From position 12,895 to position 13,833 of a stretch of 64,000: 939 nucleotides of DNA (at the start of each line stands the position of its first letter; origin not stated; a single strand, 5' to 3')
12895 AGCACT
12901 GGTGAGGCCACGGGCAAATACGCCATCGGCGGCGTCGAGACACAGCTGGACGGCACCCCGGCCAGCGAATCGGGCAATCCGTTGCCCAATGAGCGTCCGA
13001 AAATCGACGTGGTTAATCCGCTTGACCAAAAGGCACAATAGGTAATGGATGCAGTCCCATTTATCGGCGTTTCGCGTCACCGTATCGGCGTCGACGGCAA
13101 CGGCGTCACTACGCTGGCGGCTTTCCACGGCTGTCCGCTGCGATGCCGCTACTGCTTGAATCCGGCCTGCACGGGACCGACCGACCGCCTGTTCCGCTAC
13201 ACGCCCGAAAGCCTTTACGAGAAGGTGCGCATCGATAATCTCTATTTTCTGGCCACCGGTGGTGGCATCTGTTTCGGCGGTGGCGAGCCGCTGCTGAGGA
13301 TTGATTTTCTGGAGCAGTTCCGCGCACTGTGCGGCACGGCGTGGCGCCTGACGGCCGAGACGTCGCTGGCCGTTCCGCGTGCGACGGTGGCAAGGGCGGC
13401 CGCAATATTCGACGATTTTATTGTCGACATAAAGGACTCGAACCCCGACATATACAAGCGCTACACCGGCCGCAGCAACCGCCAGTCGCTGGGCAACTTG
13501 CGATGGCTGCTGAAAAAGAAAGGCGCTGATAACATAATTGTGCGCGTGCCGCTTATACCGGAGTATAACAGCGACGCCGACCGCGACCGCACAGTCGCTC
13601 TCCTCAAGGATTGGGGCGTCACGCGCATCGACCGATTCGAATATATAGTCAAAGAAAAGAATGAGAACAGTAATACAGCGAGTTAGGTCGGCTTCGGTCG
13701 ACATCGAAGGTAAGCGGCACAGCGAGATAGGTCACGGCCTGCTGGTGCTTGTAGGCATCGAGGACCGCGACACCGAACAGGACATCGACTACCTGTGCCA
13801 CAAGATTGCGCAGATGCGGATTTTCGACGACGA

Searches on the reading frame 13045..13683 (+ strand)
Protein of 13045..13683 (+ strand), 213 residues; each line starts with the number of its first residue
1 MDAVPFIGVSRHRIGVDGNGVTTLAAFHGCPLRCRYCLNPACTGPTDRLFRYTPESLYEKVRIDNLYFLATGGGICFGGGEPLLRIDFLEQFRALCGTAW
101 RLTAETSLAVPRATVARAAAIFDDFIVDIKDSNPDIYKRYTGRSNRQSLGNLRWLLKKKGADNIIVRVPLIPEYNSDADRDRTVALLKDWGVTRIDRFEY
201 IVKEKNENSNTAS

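Call 3: search_protein_families(library=ncbifam, proteins=[window:13045-13683:+], max_evalue=1)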
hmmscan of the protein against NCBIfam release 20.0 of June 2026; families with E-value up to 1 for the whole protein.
window:13045-13683:+ (213 aa): 30 families (the best 25 are shown)
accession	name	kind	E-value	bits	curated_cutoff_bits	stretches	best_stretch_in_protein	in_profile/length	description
TIGR02494.1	PFLE_PFLC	subfamily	9.9e-34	116.9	174.35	2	53-188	105-240/293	glycyl-radical enzyme activating protein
NF048010.1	SfplDhtActHpsHDes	equivalog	4.1e-27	94.8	430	2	55-179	115-240/298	(2S)-3-sulfopropanediol dehydratase activating enzyme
NF043069.1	T4HPD_activ_SAM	equivalog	5.9e-27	94.8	425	2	52-197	104-250/299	trans-4-hydroxy-L-proline dehydratase activase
TIGR04395.1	cutC_activ_rSAM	equivalog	1.2e-25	90.4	360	2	56-191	114-249/309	choline TMA-lyase-activating enzyme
NF033719.1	ind_deCO2_activ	equivalog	2.8e-25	89.2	425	2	57-197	116-255/302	indoleacetate decarboxylase activase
NF033717.2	HPDL_rSAM_activ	equivalog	7.9e-24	84.5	420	2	51-195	111-256/311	4-hydroxyphenylacetate decarboxylase activase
NF048008.1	SfplDhtActHpfHKleb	equivalog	1e-23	84.1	500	2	58-180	113-234/308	(2S)-3-sulfopropanediol dehydratase activating enzyme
TIGR02493.1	PFLA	equivalog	3.1e-23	82.4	231.75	1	16-179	11-175/235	pyruvate formate-lyase-activating protein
NF007483.0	PRK10076.1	equivalog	1.9e-16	60.1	326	2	55-195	101-241/292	[formate-C-acetyltransferase]-activating enzyme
TIGR04003.1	rSAM_BssD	equivalog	1.3e-15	57.4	496.45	2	62-187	118-244/314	[benzylsuccinate synthase]-activating enzyme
NF008356.0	PRK11145.1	equivalog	9.1e-15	54.6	375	1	16-185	16-185/246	pyruvate formate lyase 1-activating protein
TIGR04041.1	activase_YjjW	hypoth_equivalog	9e-13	48.2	250.2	2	49-175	90-211/276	YjjW family glycine radical enzyme activase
TIGR02495.1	NrdG2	equivalog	7.3e-09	35.2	131.15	1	23-184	18-177/193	anaerobic ribonucleoside-triphosphate reductase activating protein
TIGR04349.1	rSAM_QueE_gams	hypoth_equivalog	2.3e-06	27.4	300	1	22-120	21-110/210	7-carboxy-7-deazaguanine synthase QueE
NF045574.1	sacti_mat_StsB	exception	2.6e-05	23.2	625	1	25-161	101-233/466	StsB family radical SAM/SPASM domain sactipeptide maturase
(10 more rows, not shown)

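Call 4: search_protein_families(library=pfam, proteins=[window:13045-13683:+], max_evalue=1)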
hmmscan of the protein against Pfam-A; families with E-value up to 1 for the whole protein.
window:13045-13683:+ (213 aa): 2 families
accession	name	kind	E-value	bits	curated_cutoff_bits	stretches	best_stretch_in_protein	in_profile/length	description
PF04055.27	Radical_SAM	-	4.1e-15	56.8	29.5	1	27-178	4-157/166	Radical SAM superfamily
PF13353.11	Fer4_12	-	2.1e-06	28.5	22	1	16-100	1-87/137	4Fe-4S single cluster domain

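Call 6: search_solved_structures(query=window:13045-13683:+, max_evalue=0.01, show_alignments=2)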
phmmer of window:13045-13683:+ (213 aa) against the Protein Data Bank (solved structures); distinct sequences matched with E-value up to 0.01: 3.
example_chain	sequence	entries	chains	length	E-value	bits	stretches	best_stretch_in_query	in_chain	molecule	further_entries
3c8f_A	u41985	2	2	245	8.3e-15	57.9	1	16-196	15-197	Pyruvate formate-lyase 1-activating enzyme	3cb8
8fo0_A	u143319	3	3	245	6.8e-14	54.9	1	16-196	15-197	Pyruvate formate-lyase 1-activating enzyme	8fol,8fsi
3can_A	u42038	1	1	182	2.3e-07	33.6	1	71-179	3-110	Pyruvate-formate lyase-activating enzyme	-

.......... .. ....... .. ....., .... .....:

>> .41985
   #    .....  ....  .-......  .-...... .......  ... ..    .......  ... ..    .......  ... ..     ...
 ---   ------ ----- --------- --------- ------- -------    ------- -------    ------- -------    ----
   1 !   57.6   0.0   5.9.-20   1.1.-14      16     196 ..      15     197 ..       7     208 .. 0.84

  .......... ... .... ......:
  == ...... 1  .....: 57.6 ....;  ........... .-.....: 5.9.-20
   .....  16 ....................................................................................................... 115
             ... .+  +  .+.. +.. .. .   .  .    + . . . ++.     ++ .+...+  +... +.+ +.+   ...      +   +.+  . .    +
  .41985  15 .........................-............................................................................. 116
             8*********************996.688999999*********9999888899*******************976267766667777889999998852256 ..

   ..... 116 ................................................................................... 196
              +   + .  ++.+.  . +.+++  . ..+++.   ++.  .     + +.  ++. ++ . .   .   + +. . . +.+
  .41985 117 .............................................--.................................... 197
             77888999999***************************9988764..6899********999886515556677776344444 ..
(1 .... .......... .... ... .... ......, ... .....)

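Call 22: find_related_loci(query=window:13045-13683:+, collection=genome_contigs, flank=6000)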
Query window:13045-13683:+ (213 aa) in genome_contigs; peptide patterns used: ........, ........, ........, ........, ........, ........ (x = any residue, [..] = any of these).
181 stretches matched a pattern; 10 encode a relative of the query (tblastn E <= 1e-3); 9 distinct loci.
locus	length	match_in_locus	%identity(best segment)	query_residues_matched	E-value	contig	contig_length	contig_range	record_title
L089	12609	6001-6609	99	1-203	4e-136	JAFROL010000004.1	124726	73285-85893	MAG: Bacteroidales bacterium isolate RGIG2655 Goat_Omasum-2__c103, whole genome shotgun sequence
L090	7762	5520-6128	97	1-203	9e-134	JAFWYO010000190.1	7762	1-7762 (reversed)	MAG: Bacteroidales bacterium isolate RGIG6188 Sheep_Rectum-1__c914733, whole genome shotgun sequence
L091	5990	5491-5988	96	1-166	4e-108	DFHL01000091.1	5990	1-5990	MAG TPA_asm: Bacteroidales bacterium UBA3724 UBA3724_contig_52149, whole genome shotgun sequence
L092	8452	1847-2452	65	1-202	3e-81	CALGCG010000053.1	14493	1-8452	MAG TPA_asm: uncultured Bacteroidales bacterium isolate SRR6425758_bin.91_CONCOCT_v1.1_MAG genome assembly, contig: ERZ1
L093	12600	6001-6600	63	1-200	1e-76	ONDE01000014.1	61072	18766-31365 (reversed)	uncultured Bacteroidales bacterium isolate RUG197 genome assembly, contig: scaffold_72, whole genome shotgun sequence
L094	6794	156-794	96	1-213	1e-139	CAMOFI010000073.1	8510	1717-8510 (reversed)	MAG: uncultured Bacteroidales bacterium isolate SRR873605_bin.97_metaWRAP_v1.3_MAG genome assembly, contig: NODE_23076_l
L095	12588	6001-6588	55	5-200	6e-63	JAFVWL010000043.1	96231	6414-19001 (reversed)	MAG: Oscillospiraceae bacterium isolate RGIG5457 Sheep_Colon-5__c233562, whole genome shotgun sequence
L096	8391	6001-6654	44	2-210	1e-51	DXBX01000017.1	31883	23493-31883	MAG TPA_asm: Candidatus Bacteroides merdigallinarum isolate ChiHjej9B8-1298 ChiHjej9B8M5__C75739_L31883_SAMN08009863, wh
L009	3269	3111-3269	100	1-53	3e-32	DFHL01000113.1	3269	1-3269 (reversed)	MAG TPA_asm: Bacteroidales bacterium UBA3724 UBA3724_contig_160388, whole genome shotgun sequence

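Call 37: find_related_loci(query=A3, collection=genome_contigs, flank=7000)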
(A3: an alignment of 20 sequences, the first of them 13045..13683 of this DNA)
Query A3 (213 aa) in genome_contigs; peptide patterns used: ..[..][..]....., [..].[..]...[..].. (x = any residue, [..] = any of these).
600 stretches matched a pattern (row limit reached: there are more); 561 encode a relative of the query (tblastn E <= 1e-3); the best 80 are kept; 80 distinct loci.
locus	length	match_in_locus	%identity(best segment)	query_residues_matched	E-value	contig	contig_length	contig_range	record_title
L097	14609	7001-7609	99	1-203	4e-135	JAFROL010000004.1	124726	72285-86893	MAG: Bacteroidales bacterium isolate RGIG2655 Goat_Omasum-2__c103, whole genome shotgun sequence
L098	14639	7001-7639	82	1-213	1e-110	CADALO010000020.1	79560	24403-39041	MAG: uncultured Bacteroidetes bacterium isolate RUG13410 genome assembly, contig: RUG13410_asm_20, whole genome shotgun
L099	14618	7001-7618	75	1-206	4e-100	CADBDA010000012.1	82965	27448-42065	MAG: uncultured Bacteroidetes bacterium isolate RUG13852 genome assembly, contig: RUG13852_asm_12, whole genome shotgun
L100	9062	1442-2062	73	1-207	2e-96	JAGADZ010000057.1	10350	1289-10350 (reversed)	MAG: Bacteroidales bacterium isolate RGIG8356 Water_buffalos_Rumen.Co__c6201337, whole genome shotgun sequence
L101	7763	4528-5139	73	1-204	2e-90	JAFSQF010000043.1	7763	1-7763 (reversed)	MAG: Bacteroidales bacterium isolate RGIG3374 Goat_Reticulum.Co__c635054, whole genome shotgun sequence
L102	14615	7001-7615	65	1-205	8e-84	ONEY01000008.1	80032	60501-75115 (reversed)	uncultured Bacteroidales bacterium isolate RUG244 genome assembly, contig: scaffold_83, whole genome shotgun sequence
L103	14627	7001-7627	56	1-209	2e-82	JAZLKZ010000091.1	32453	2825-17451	MAG: Bacteroidales bacterium isolate T1900044958_TA20190014.MAGScoT_cleanbin_000029 SGB_3887_k141_161458, whole genome s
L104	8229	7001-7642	64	1-213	2e-79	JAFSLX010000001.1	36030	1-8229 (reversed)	MAG: Bacteroidales bacterium isolate RGIG3262 Goat_Reticulum-3__c8, whole genome shotgun sequence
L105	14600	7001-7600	57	1-200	2e-79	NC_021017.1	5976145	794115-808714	Bacteroides xylanisolvens XB1A, complete sequence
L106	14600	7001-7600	66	1-200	2e-78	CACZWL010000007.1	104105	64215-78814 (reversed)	MAG: uncultured Bacteroidetes bacterium isolate RUG13023 genome assembly, contig: RUG13023_asm_7, whole genome shotgun s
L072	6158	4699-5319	61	1-207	9e-78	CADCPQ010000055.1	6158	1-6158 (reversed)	MAG: uncultured Bacteroidetes bacterium isolate RUG14866 genome assembly, contig: RUG14866_asm_55, whole genome shotgun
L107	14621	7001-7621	62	1-205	1e-76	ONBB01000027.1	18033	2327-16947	uncultured Bacteroidales bacterium isolate RUG134 genome assembly, contig: scaffold_2475, whole genome shotgun sequence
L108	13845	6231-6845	54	1-205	7e-77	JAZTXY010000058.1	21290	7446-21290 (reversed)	MAG: Eubacteriales bacterium isolate T1900045328_YK20190017.MAGScoT_cleanbin_000040 SGB_6486_k141_3428080, whole genome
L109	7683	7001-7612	63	1-204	2e-76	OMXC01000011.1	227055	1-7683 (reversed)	uncultured Bacteroidales bacterium isolate RUG061 genome assembly, contig: scaffold_270, whole genome shotgun sequence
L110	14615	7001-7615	56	1-205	2e-81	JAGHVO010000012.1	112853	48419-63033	MAG: Candidatus Colimorpha pelethequi isolate E5_MB2_81 c_000000487736, whole genome shotgun sequence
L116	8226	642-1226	54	6-200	6e-75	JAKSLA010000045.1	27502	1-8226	MAG: Paludibacteraceae bacterium isolate Horse_feces87 MAG087_45, whole genome shotgun sequence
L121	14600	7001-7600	53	1-200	1e-73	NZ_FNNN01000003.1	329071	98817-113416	Bacteroides faecis MAJ27, whole genome shotgun sequence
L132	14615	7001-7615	53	1-205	9e-72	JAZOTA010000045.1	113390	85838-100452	MAG: Eubacteriales bacterium isolate T1900045541_YK20190235.MAGScoT_cleanbin_000054 SGB_7811_k141_3048256, whole genome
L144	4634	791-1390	52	6-205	1e-70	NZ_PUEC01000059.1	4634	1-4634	Duncaniella muris strain DSM 103720 seq59, whole genome shotgun sequence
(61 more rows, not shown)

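Call 46: search_protein_families(library=ncbifam, proteins=[L121:7001-7624:+, L121:7624-8418:+, L105:7001-7615:+, L144:2207-3136:+, L116:159-602:+], max_evalue=0.01)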
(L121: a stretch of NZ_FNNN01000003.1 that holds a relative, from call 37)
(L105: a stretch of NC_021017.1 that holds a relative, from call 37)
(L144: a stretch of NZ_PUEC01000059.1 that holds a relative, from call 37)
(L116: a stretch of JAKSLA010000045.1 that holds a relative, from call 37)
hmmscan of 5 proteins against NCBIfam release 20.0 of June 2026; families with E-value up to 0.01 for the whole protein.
L121:7001-7624:+ (208 aa): 24 families
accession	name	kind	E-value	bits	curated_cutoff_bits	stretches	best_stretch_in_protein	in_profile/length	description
TIGR02494.1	PFLE_PFLC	subfamily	1.2e-41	143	174.35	2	51-200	103-254/293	glycyl-radical enzyme activating protein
NF043069.1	T4HPD_activ_SAM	equivalog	6.8e-37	127.4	425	2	48-202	100-255/299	trans-4-hydroxy-L-proline dehydratase activase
NF033719.1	ind_deCO2_activ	equivalog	3.4e-35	121.8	425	2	60-203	119-261/302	indoleacetate decarboxylase activase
NF048008.1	SfplDhtActHpfHKleb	equivalog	4.8e-35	121.3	500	2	57-179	112-233/308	(2S)-3-sulfopropanediol dehydratase activating enzyme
NF048010.1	SfplDhtActHpsHDes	equivalog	1e-34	119.7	430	2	56-203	116-266/298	(2S)-3-sulfopropanediol dehydratase activating enzyme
NF033717.2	HPDL_rSAM_activ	equivalog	1.6e-32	113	420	2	50-203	110-264/311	4-hydroxyphenylacetate decarboxylase activase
TIGR02493.1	PFLA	equivalog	2.7e-32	112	231.75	1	15-205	10-202/235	pyruvate formate-lyase-activating protein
TIGR04395.1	cutC_activ_rSAM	equivalog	6.1e-31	107.8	360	2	57-190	115-248/309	choline TMA-lyase-activating enzyme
TIGR04041.1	activase_YjjW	hypoth_equivalog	1.3e-23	83.9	250.2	2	49-191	90-228/276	YjjW family glycine radical enzyme activase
NF008356.0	PRK11145.1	equivalog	4.9e-23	81.7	375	1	15-189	15-190/246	pyruvate formate lyase 1-activating protein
NF007483.0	PRK10076.1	equivalog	3.9e-22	78.8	326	2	54-197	100-243/292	[formate-C-acetyltransferase]-activating enzyme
TIGR04003.1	rSAM_BssD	equivalog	5e-20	71.9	496.45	2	59-189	115-246/314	[benzylsuccinate synthase]-activating enzyme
TIGR02495.1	NrdG2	equivalog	2.8e-15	56.1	131.15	1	20-192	15-185/193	anaerobic ribonucleoside-triphosphate reductase activating protein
TIGR04349.1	rSAM_QueE_gams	hypoth_equivalog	2e-08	34.2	300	1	21-122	20-113/210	7-carboxy-7-deazaguanine synthase QueE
TIGR04337.1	AmmeMemoSam_rS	hypoth_equivalog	3.7e-07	29.3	220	1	28-182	77-229/349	AmmeMemoRadiSam system radical SAM enzyme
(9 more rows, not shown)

L121:7624-8418:+ (265 aa): 2 families
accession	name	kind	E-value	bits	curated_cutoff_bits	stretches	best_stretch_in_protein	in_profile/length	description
TIGR01352.1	tonB_Cterm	subfamily_domain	7.8e-09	35.7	27.1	1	187-264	3-75/76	TonB family protein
NF038079.1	TonB_sider_MxcH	equivalog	0.00057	18.1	925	1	183-264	8-85/792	TonB-dependent siderophore myxochelin receptor MxcH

L105:7001-7615:+ (205 aa): 28 families (the best 25 are shown)
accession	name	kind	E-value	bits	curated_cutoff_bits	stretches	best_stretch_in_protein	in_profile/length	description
TIGR02494.1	PFLE_PFLC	subfamily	3.1e-43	148.1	174.35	2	50-190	102-242/293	glycyl-radical enzyme activating protein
NF043069.1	T4HPD_activ_SAM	equivalog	1.8e-39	135.9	425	2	49-200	101-253/299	trans-4-hydroxy-L-proline dehydratase activase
NF048010.1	SfplDhtActHpsHDes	equivalog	2.6e-36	124.9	430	2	54-198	114-261/298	(2S)-3-sulfopropanediol dehydratase activating enzyme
NF048008.1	SfplDhtActHpfHKleb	equivalog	5.1e-34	118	500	2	55-181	110-236/308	(2S)-3-sulfopropanediol dehydratase activating enzyme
NF033719.1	ind_deCO2_activ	equivalog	1.1e-33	116.9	425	2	55-200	114-258/302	indoleacetate decarboxylase activase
TIGR02493.1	PFLA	equivalog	2.3e-32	112.3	231.75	1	15-192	10-188/235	pyruvate formate-lyase-activating protein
NF033717.2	HPDL_rSAM_activ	equivalog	3.1e-32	112.1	420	2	51-198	111-259/311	4-hydroxyphenylacetate decarboxylase activase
TIGR04395.1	cutC_activ_rSAM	equivalog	5.4e-32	111.3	360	2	54-190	112-248/309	choline TMA-lyase-activating enzyme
NF007483.0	PRK10076.1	equivalog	2.8e-28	98.9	326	2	54-196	100-242/292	[formate-C-acetyltransferase]-activating enzyme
NF008356.0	PRK11145.1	equivalog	8.5e-25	87.4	375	1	15-190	15-191/246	pyruvate formate lyase 1-activating protein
TIGR04003.1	rSAM_BssD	equivalog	1.2e-22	80.5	496.45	2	54-189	110-246/314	[benzylsuccinate synthase]-activating enzyme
TIGR04041.1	activase_YjjW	hypoth_equivalog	1.4e-22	80.4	250.2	2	50-190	91-227/276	YjjW family glycine radical enzyme activase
TIGR02495.1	NrdG2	equivalog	3.5e-18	65.7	131.15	1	16-192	11-185/193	anaerobic ribonucleoside-triphosphate reductase activating protein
TIGR04349.1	rSAM_QueE_gams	hypoth_equivalog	6.7e-12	45.5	300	1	22-165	21-144/210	7-carboxy-7-deazaguanine synthase QueE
TIGR03963.1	rSAM_QueE_Clost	equivalog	2.5e-10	40.4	260.1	1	15-165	9-151/219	putative 7-carboxy-7-deazaguanine synthase QueE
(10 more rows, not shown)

L144:2207-3136:+ (310 aa): 2 families
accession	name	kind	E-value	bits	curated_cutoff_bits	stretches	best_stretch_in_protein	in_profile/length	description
TIGR04056.1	OMP_RagA_SusC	subfamily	2.1e-19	69.4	368.25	1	124-198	11-84/981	SusC/RagA family TonB-linked outer membrane protein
NF053692.1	BamP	equivalog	0.002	17.6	230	1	133-202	43-115/251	BamP family beta-barrel-assembly machinery protein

L116:159-602:+ (148 aa): 0 families

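Call 49: find_related_loci(query=L121:7624-8418:+, collection=genome_contigs, flank=5000)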
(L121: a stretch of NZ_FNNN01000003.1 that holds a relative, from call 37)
Query L121:7624-8418:+ (265 aa) in genome_contigs; peptide patterns used: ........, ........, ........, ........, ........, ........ (x = any residue, [..] = any of these).
503 stretches matched a pattern; 285 encode a relative of the query (tblastn E <= 1e-3); the best 80 are kept; 77 distinct loci.
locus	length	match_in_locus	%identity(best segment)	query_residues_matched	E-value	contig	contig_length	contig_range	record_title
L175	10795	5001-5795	100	1-265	3e-178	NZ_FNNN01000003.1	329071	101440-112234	Bacteroides faecis MAJ27, whole genome shotgun sequence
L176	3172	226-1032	89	1-265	9e-169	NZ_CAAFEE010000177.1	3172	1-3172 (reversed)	MAG: uncultured Bacteroides sp. isolate HGM04668, whole genome shotgun sequence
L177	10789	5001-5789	90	1-265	1e-159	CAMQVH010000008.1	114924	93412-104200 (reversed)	MAG TPA_asm: uncultured Bacteroides sp. isolate ERR8099095_bin.2_metawrap_v1.3_MAG genome assembly, contig: NODE.117_len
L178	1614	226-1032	89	1-265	4e-173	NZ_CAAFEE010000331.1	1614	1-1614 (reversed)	MAG: uncultured Bacteroides sp. isolate HGM04668, whole genome shotgun sequence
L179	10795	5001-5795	100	1-265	3e-178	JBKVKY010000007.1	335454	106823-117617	MAG: Bacteroides xylanisolvens isolate 29-2_17 NODE_10_length_335454_cov_44.635735, whole genome shotgun sequence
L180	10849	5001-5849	68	1-265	5e-123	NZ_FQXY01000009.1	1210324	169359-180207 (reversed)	Bacteroides congonensis strain Marseille-P3132T, whole genome shotgun sequence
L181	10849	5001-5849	67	1-265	1e-122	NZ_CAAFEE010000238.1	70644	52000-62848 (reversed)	MAG: uncultured Bacteroides sp. isolate HGM04668, whole genome shotgun sequence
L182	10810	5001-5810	62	1-265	6e-110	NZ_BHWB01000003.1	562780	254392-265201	Bacteroides faecalis strain KCTC 15687 Contigs03, whole genome shotgun sequence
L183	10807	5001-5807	90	1-265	2e-162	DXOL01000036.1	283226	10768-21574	MAG TPA_asm: Bacteroides thetaiotaomicron isolate HRGM_Genome_1397 HRGM_Genome_1397_36, whole genome shotgun sequence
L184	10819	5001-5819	62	1-265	7e-107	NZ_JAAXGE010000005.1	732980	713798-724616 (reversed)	Bacteroides sp. GM023 contig_5, whole genome shotgun sequence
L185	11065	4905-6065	53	1-265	1e-89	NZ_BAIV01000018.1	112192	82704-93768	Bacteroides reticulotermitis JCM 10512, whole genome shotgun sequence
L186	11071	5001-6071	52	1-265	5e-80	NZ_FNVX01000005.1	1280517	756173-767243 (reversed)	Bacteroides ihuae strain Marseille-P2824T, whole genome shotgun sequence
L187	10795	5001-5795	51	1-265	4e-80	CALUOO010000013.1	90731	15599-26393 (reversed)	MAG: uncultured Bacteroides sp. isolate BRZ_CG__bin27 genome assembly, contig: BRZ_CG__NODE_409_length_90731_cov_22.7498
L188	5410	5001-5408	96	1-136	1e-85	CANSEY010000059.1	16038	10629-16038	MAG TPA_asm: uncultured Bacteroides sp. isolate SRR17794261_bin.38_metawrap_v1.3_MAG genome assembly, contig: NODE.2320_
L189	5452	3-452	84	120-265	3e-77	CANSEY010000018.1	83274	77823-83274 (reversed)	MAG TPA_asm: uncultured Bacteroides sp. isolate SRR17794261_bin.38_metawrap_v1.3_MAG genome assembly, contig: NODE.431_l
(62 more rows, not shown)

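Call 55: find_homologous_proteins(query=window:13045-13683:+, max_evalue=1e-10)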
Query window:13045-13683:+ (213 aa): 7333 proteins with E <= 1e-10 among 8000 candidates; the best 120 are listed.
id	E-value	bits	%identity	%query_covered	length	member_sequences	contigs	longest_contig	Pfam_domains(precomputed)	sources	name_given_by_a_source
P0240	4.6e-141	485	99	100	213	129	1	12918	PF04055.28,PF13353.12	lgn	-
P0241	6.6e-132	456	97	95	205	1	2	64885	PF04055.28,PF13353.12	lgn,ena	-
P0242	1.4e-129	448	96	95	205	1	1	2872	PF04055.28,PF13353.12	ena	-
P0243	8.8e-129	445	95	96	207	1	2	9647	PF04055.28,PF13353.12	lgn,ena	-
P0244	3.9e-115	401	81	100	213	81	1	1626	PF04055.28,PF13353.12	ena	-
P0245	3.9e-115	401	82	100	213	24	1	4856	PF04055.28,PF13353.12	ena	-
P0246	1.4e-112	392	81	98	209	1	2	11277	PF04055.28,PF13353.12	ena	-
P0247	6.7e-112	390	79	100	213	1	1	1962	PF04055.28,PF13353.12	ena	-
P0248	1.6e-111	389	77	100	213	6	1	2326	PF04055.28,PF13353.12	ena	-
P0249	3.1e-111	388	79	100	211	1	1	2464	PF04055.28,PF13353.12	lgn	-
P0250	4.2e-111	388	79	98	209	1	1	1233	PF04055.28,PF13353.12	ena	-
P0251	1.6e-110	386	80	100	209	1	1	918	PF04055.28,PF13353.12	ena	-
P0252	7.0e-110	384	80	97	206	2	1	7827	PF04055.28,PF13353.12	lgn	-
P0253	1.8e-109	382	77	98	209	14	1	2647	PF04055.28,PF13353.12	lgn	-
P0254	2.0e-107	375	75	99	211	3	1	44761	PF04055.28,PF13353.12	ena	-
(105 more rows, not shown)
